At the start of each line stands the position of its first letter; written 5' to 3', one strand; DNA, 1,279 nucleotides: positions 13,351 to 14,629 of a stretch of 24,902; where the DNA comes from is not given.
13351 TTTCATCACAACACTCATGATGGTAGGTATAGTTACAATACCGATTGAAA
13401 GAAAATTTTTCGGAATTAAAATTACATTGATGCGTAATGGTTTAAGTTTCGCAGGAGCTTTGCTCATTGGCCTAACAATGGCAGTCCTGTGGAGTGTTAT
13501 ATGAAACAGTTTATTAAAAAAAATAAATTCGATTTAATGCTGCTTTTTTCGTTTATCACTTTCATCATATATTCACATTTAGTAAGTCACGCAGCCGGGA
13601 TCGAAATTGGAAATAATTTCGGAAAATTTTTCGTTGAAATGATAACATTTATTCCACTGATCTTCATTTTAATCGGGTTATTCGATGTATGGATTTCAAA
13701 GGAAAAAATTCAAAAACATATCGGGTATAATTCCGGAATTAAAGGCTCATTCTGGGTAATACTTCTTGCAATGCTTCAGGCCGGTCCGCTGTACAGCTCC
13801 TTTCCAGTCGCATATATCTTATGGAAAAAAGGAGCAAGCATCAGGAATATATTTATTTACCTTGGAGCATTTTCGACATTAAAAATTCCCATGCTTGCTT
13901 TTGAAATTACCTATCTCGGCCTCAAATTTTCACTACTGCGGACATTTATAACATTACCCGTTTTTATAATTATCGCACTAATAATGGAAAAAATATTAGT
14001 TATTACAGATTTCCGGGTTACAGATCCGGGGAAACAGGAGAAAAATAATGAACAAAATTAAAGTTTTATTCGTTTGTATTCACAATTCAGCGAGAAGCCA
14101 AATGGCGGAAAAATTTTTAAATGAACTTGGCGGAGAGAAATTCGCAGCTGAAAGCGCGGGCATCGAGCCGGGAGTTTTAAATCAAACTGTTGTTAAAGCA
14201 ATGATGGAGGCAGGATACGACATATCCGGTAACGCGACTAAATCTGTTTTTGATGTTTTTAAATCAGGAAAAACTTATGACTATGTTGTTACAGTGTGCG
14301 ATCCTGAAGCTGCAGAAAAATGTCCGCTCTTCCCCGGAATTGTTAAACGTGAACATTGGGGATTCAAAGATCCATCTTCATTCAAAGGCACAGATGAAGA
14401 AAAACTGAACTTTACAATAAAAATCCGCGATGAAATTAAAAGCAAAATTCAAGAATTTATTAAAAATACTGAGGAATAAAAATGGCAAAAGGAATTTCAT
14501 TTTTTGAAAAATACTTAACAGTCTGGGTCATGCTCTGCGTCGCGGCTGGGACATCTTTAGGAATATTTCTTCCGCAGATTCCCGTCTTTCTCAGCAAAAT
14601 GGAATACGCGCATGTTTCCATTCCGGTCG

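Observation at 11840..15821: ars operon carrying both a fused ArsP and a split, Cys-poor DUF318 permease pair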

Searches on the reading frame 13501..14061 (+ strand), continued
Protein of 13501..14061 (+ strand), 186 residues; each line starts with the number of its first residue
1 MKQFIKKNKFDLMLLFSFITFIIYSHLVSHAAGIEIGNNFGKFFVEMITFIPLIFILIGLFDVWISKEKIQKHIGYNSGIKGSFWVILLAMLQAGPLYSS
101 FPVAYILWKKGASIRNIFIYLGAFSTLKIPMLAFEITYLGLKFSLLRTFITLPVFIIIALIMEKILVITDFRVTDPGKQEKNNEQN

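Call 50: fold_search(model_id=the predicted structure, library=pdb)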
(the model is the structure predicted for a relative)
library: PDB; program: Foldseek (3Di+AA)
matches with E <= 10: 31; with E <= 0.001: 0
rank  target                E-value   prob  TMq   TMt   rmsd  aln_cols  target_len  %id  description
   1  4owv_B                3.8e+00  0.09  0.18  0.11   5.4        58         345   10  Anthranilate phosphoribosyl transferase from Mycobacterium tuberculosis in complex with anthranilate (released 2014-04-23)
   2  5c2l_A                3.8e+00  0.09  0.18  0.11   5.4        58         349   10  Magnesium soaked into the active site of Mycobacterium tuberculosis anthranilate phosphoribosyltransferase (AnPRT; trp (released 2016-06-22)
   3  8j7w_A                4.4e+00  0.08  0.25  0.19  13.0       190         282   12  Cryo-EM structure of hZnT7-Fab complex in zinc state 2, determined in heterogeneous conformations- one subunit in an i (released 2023-09-20)
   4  5ivw_2                4.9e+00  0.04  0.20  0.16  21.2       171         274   13  Human core TFIIH bound to DNA within the PIC (released 2016-05-18)
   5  6i08_A                5.2e+00  0.09  0.25  0.16  16.3       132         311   16  THE GLIC PENTAMERIC LIGAND-GATED ION CHANNEL MUTANT E243C-I201W (released 2018-12-19)
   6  7kka_A                5.2e+00  0.08  0.20  0.27   9.2        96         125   19  Fluoride channel Fluc-Ec2 mutant S81A with bromide (released 2021-08-04)
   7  7wf7_A                5.2e+00  0.04  0.18  0.14   9.5       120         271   18  Cryo-EM of Sphingosine 1-phosphate receptor 1 / Gi complex bound to S1P (released 2022-01-05)
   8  3tlv_A                5.5e+00  0.09  0.25  0.16  17.3       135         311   12  The GLIC pentameric Ligand-Gated Ion Channel Loop2-22' oxidized mutant in a locally-closed conformation (LC3 subtype) (released 2012-05-16)
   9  4n8q_B                5.8e+00  0.07  0.18  0.11   5.4        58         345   10  Alternative substrates of Mycobacterium tuberculosis anthranilate phosphoribosyl transferase (released 2014-04-23)
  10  1sxj_B                5.8e+00  0.06  0.16  0.11  10.4        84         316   19  Crystal Structure of the Eukaryotic Clamp Loader (Replication Factor C, RFC) Bound to the DNA Sliding Clamp (Prolifera (released 2004-06-22)
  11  9ckf_B                6.1e+00  0.03  0.15  0.07  15.5       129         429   11  Crystal structure of SMYD2 secondary binding site mutant (released 2025-01-15)
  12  6hz3_A                6.4e+00  0.08  0.25  0.16  16.6       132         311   14  THE GLIC PENTAMERIC LIGAND-GATED ION CHANNEL MUTANT E243G (released 2018-12-19)
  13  4lfe_A                6.4e+00  0.03  0.12  0.09  14.5        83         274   13  Crystal structure of geranylgeranyl diphosphate synthase sub1274 (target efi-509455) from streptococcus uberis 0140j w (released 2013-07-10)
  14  6zka_J                6.4e+00  0.02  0.11  0.12  13.2        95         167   16  Membrane domain of open complex I during turnover (released 2020-10-07)
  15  7kka_B                6.8e+00  0.07  0.20  0.27   9.3        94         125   19  Fluoride channel Fluc-Ec2 mutant S81A with bromide (released 2021-08-04)
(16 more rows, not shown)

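Call 67: search_dna_similar(query=window:13501-14061:+, collection=plasmids, mode=protein, max_rows=15)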
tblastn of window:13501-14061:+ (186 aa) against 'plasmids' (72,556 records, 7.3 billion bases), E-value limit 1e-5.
Records with a match: 5; places in all: 6; records where one place covers at least 80% of the query: 2.
Best place of each record, by identity: <60% 5.
By first word of the organism name: Bacillus 1; Thermococcus 1; Acetoanaerobium 1; Peptoclostridium 1; Niallia 1.
By predicted mobility (MOB-suite, as given by PLSDB): non-mobilizable 5.
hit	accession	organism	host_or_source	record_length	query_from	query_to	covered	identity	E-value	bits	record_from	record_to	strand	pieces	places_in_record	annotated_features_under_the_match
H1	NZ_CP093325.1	Bacillus sp. N5-665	whole organism,peat soil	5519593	1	164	88%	35.4%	7e-19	90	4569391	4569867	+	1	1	none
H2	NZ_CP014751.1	Thermococcus peptonophilus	-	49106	43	170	69%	43.8%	6e-19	91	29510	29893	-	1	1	permease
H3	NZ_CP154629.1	Acetoanaerobium noterae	cell culture,Sludge of a digestion ...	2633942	1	157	84%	34.6%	6e-17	85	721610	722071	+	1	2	none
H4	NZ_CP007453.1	Peptoclostridium acidaminophilum DSM 3953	black mud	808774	62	166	56%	44.8%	2e-21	97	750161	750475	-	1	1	permease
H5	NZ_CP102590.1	Niallia taxi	-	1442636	62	164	55%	45.6%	5e-21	96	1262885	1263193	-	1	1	none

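Call 69: search_protein_representatives(alignment_id=A3)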
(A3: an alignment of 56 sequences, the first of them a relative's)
Query: 56 sequences, 178 profile positions. Proteins with E-value up to 0.001 (for the whole library): 1055; up to 1e-10: 407; up to 1e-30: 79. The best 150 are listed.
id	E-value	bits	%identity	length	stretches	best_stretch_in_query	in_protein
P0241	1.0e-76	273.0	-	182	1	1-176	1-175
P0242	2.8e-64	232.5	-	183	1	5-175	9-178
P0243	7.3e-64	231.2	-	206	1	3-164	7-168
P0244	4.0e-63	228.8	-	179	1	22-176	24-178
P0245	9.6e-59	214.5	-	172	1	6-164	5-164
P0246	8.6e-57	208.1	-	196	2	14-139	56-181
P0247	1.1e-56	207.8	-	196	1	9-167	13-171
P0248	9.1e-56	204.8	-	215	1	22-167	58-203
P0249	1.7e-53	197.4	-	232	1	11-146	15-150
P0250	2.3e-53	197.0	-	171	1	12-175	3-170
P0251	2.1e-51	190.6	-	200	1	18-165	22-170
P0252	5.8e-51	189.2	-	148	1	1-129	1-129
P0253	3.6e-47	176.8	-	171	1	52-172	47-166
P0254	5.8e-47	176.1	-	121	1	51-142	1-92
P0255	9.1e-47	175.5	-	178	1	7-175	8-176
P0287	4.2e-34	134.2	-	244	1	2-171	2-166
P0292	3.7e-33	131.1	-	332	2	13-165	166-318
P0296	5.6e-33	130.6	-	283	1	10-170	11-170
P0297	5.9e-33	130.5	-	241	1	7-171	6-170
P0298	9.9e-33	129.8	-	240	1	4-175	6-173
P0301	2.9e-32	128.2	-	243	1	10-171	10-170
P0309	1.0e-31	126.4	-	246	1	5-175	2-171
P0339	9.7e-29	116.8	-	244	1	9-169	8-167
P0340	1.1e-28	116.6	-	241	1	9-169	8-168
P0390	1.4e-24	103.2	-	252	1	5-167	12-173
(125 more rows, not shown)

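Call 70: search_protein_families(library=pfam, proteins=[P0292, P0296, P0287, P0297, P0298, P0301, P0309, P0339, P0340, P0390], max_evalue=0.01)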
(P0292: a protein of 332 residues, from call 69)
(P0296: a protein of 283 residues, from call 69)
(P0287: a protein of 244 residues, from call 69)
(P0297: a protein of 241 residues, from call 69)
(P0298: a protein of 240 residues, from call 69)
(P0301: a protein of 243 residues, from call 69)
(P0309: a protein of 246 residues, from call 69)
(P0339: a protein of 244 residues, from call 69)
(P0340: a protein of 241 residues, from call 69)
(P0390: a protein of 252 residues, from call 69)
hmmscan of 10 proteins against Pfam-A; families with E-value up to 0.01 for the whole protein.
P0292 (332 aa): 1 family
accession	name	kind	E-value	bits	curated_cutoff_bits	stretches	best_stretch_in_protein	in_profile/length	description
PF03773.19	ArsP_1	-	2.7e-12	46.9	32.3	1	194-323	10-139/294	Predicted permease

P0296 (283 aa): 1 family
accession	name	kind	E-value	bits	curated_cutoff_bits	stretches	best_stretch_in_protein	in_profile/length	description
PF03773.19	ArsP_1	-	3.7e-16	59.6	32.3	1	38-171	7-140/294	Predicted permease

P0287 (244 aa): 4 families
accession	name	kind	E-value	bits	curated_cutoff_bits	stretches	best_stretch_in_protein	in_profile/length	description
PF03773.19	ArsP_1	-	4.8e-17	62.5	32.3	1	36-171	9-144/294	Predicted permease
PF13370.11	Fer4_13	-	7.9e-08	33.3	24.5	1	188-242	1-57/58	4Fe-4S single cluster domain of Ferredoxin I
PF13459.11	Fer4_15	-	0.00018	22.6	22.4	1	187-242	2-65/66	4Fe-4S single cluster domain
PF00037.32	Fer4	-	0.0073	16.5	21.1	0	187-200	2-15/24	4Fe-4S binding domain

P0297 (241 aa): 7 families
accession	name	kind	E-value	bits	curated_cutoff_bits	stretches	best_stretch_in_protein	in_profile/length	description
PF03773.19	ArsP_1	-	5e-16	59.2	32.3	1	40-179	10-149/294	Predicted permease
PF13370.11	Fer4_13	-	9.3e-11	42.7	24.5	1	185-239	1-57/58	4Fe-4S single cluster domain of Ferredoxin I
PF13459.11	Fer4_15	-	6.1e-07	30.5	22.4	1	184-239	2-65/66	4Fe-4S single cluster domain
PF06902.16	Fer4_19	-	2.5e-05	24.6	24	1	176-241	1-62/64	Divergent 4Fe-4S mono-cluster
PF00037.32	Fer4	-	0.0016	18.6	21.1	1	184-198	2-16/24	4Fe-4S binding domain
PF12797.12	Fer4_2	-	0.0018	18.5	24.5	1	182-199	2-19/22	4Fe-4S binding domain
PF12837.12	Fer4_6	-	0.0074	16.6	25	1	184-198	3-17/24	4Fe-4S binding domain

P0298 (240 aa): 3 families
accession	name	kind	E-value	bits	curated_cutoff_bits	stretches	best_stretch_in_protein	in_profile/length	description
PF03773.19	ArsP_1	-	4.1e-15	56.2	32.3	1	39-177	10-147/294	Predicted permease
PF13370.11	Fer4_13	-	3.4e-08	34.5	24.5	1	188-237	5-56/58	4Fe-4S single cluster domain of Ferredoxin I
PF13459.11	Fer4_15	-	5.4e-07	30.7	22.4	1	188-238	7-65/66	4Fe-4S single cluster domain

P0301 (243 aa): 4 families
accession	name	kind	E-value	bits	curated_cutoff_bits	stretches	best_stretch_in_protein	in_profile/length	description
PF03773.19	ArsP_1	-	5.3e-16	59.1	32.3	1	35-181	5-152/294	Predicted permease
PF13370.11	Fer4_13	-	6.7e-07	30.3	24.5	1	187-235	5-56/58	4Fe-4S single cluster domain of Ferredoxin I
PF13459.11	Fer4_15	-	0.00015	22.8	22.4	1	187-235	7-64/66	4Fe-4S single cluster domain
PF25160.1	LdpA_Fe-S-bd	-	0.0049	17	27.6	0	183-199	23-39/49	LdpA Fe-S cluster-binding domain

P0309 (246 aa): 7 families
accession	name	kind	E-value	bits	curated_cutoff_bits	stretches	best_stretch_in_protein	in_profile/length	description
PF03773.19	ArsP_1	-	1.4e-17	64.3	32.3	1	36-193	9-155/294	Predicted permease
PF13370.11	Fer4_13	-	1.2e-10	42.3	24.5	1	181-239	1-57/58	4Fe-4S single cluster domain of Ferredoxin I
PF13459.11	Fer4_15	-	1.3e-10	42.2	22.4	1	179-240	1-66/66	4Fe-4S single cluster domain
PF00037.32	Fer4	-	0.00019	21.5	21.1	1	179-195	1-17/24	4Fe-4S binding domain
PF12797.12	Fer4_2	-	0.0016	18.7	24.5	1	179-195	3-19/22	4Fe-4S binding domain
PF12837.12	Fer4_6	-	0.0052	17.1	25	1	179-195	2-18/24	4Fe-4S binding domain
PF14697.11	Fer4_21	-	0.0067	17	35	0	180-238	2-57/59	4Fe-4S dicluster domain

P0339 (244 aa): 4 families
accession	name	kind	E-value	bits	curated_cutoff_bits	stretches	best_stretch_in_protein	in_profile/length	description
PF03773.19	ArsP_1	-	2.2e-14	53.8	32.3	1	39-174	10-145/294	Predicted permease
PF13370.11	Fer4_13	-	5.1e-08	33.9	24.5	1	186-237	4-57/58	4Fe-4S single cluster domain of Ferredoxin I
PF13459.11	Fer4_15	-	3.5e-06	28.1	22.4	1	181-237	1-65/66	4Fe-4S single cluster domain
PF06902.16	Fer4_19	-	0.00012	22.5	24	1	178-240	5-63/64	Divergent 4Fe-4S mono-cluster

P0340 (241 aa): 2 families
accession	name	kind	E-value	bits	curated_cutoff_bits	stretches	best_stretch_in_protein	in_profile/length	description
PF03773.19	ArsP_1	-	6.7e-17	62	32.3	1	38-184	8-154/294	Predicted permease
PF04060.18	FeS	-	6e-14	51.9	23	1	191-222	1-32/33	Putative Fe-S cluster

P0390 (252 aa): 1 family
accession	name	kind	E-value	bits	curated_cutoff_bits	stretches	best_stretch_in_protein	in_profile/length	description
PF03773.19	ArsP_1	-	2.4e-12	47.1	32.3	1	50-178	13-141/294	Predicted permease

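Call 72: find_encoding_contigs(protein=P0292, flank=6000, max_places=3)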
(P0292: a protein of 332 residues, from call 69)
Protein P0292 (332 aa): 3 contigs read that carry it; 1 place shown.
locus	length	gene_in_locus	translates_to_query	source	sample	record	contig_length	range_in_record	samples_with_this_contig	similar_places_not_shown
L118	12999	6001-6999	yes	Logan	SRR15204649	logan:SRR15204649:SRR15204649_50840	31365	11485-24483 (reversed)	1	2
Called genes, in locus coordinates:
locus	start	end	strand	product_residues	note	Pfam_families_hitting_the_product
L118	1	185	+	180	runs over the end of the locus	PF10604:Polyketide_cyc2 (weak)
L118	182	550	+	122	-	-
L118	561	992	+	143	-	PF00903:Glyoxalase, PF06983:3-dmu-9_3-mt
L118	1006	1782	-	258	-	PF05988:DUF899, PF00578:AhpC-TSA (weak)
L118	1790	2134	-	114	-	PF12840:HTH_20 (weak), PF01022:HTH_5 (weak), PF01047:MarR (faint)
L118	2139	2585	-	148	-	PF10604:Polyketide_cyc2 (weak), PF08327:AHSA1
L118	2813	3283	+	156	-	PF22381:Staph_reg_Sar_Rot (faint), PF12802:MarR_2, PF01047:MarR, PF13463:HTH_27 (faint)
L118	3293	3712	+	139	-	PF07166:DUF1398 (weak)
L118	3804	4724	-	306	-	PF08007:JmjC_2, PF13621:Cupin_8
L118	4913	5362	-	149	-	PF00376:MerR, PF13411:MerR_1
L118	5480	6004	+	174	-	-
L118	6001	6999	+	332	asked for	PF03773:ArsP_1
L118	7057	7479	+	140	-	PF01047:MarR, PF12802:MarR_2, PF09339:HTH_IclR (faint)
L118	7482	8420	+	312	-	-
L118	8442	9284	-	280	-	-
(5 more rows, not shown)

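Call 73: find_encoding_contigs(protein=P0309, flank=6000, max_places=3)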
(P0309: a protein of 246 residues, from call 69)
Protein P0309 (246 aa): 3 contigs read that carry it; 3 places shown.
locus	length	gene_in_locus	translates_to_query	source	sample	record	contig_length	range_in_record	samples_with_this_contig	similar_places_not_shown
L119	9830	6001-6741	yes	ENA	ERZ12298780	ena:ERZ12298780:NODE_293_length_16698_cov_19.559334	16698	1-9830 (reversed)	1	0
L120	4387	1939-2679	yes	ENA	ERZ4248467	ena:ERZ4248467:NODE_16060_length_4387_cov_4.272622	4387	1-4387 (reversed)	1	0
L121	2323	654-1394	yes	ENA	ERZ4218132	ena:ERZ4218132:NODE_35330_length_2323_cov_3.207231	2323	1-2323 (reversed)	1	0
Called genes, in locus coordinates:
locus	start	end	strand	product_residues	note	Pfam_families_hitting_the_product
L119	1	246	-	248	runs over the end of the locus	PF01571:GCV_T, PF08669:GCV_T_C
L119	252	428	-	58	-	PF01571:GCV_T (weak)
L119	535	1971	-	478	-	PF01546:Peptidase_M20, PF07687:M20_dimer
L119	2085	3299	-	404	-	PF01139:RtcB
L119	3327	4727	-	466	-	PF01554:MatE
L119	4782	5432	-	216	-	PF00027:cNMP_binding, PF12802:MarR_2 (faint), PF13545:HTH_Crp_2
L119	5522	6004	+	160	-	PF03773:ArsP_1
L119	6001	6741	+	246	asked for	PF03773:ArsP_1, PF13370:Fer4_13, PF13459:Fer4_15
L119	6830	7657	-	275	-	-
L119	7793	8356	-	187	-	PF01243:PNPOx_N, PF12900:Pyridox_ox_2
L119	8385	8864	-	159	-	PF05014:Nuc_deoxyrib_tr, PF15891:Nuc_deoxyri_tr2 (weak)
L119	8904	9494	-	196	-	PF01323:DSBA, PF13743:Thioredoxin_5 (weak), PF13462:Thioredoxin_4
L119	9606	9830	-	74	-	?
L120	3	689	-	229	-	?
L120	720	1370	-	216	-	PF00027:cNMP_binding, PF12802:MarR_2 (faint), PF13545:HTH_Crp_2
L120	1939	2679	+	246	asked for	PF03773:ArsP_1, PF13370:Fer4_13, PF13459:Fer4_15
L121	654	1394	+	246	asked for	PF03773:ArsP_1, PF13370:Fer4_13, PF13459:Fer4_15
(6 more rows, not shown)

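Call 75: search_protein_families(library=pfam, alignment_id=A4, max_evalue=0.001)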
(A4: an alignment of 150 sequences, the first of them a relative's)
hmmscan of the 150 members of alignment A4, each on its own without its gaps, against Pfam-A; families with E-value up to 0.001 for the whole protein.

A. member 1, P0241 (182 aa): 1 family
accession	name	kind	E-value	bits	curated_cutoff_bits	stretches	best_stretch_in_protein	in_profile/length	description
PF03773.19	ArsP_1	-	2.2e-09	37.3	32.3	1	38-168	7-137/294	Predicted permease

B. families by the number of members that match (of 150 scanned): 7 families
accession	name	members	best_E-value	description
PF03773.19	ArsP_1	139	1.4e-17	Predicted permease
PF04060.18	FeS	11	2.5e-15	Putative Fe-S cluster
PF13370.11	Fer4_13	10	9.3e-11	4Fe-4S single cluster domain of Ferredoxin I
PF13459.11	Fer4_15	9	1.3e-10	4Fe-4S single cluster domain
PF00037.32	Fer4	6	0.00012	4Fe-4S binding domain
PF06902.16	Fer4_19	3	2.5e-05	Divergent 4Fe-4S mono-cluster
PF07900.17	DUF1670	1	0.00077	Protein of unknown function (DUF1670)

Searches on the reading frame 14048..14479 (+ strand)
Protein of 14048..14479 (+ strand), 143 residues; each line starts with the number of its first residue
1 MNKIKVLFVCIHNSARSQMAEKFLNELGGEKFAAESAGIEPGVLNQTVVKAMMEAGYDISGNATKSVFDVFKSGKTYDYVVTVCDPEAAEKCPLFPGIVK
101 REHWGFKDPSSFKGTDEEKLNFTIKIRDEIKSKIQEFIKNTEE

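Call 4: search_protein_families(library=pfam, proteins=[window:14048-14479:+], max_evalue=0.01)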
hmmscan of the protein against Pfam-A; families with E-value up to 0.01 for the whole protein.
window:14048-14479:+ (143 aa): 1 family
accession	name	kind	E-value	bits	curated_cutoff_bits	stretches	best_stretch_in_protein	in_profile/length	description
PF01451.26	LMWPc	-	7.4e-17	62.3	23.2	1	6-137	1-143/144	Low molecular weight phosphotyrosine protein phosphatase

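Call 6: search_protein_families(library=ncbifam, proteins=[window:14048-14479:+], max_evalue=0.01)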
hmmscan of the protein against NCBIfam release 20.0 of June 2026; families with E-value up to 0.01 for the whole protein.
window:14048-14479:+ (143 aa): 3 families
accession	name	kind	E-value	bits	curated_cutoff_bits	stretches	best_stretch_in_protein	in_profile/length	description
TIGR02691.1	arsC_pI258_fam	equivalog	3.5e-34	117.8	174.3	1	6-137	1-129/129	arsenate reductase (thioredoxin)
NF010053.0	PRK13530.1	subfamily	1.3e-29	103.2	215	1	1-141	1-132/133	arsenate reductase (thioredoxin)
TIGR02689.1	ars_reduc_gluta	equivalog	7.8e-19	68.1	157.6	1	5-138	2-126/126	arsenate reductase, glutathione/glutaredoxin type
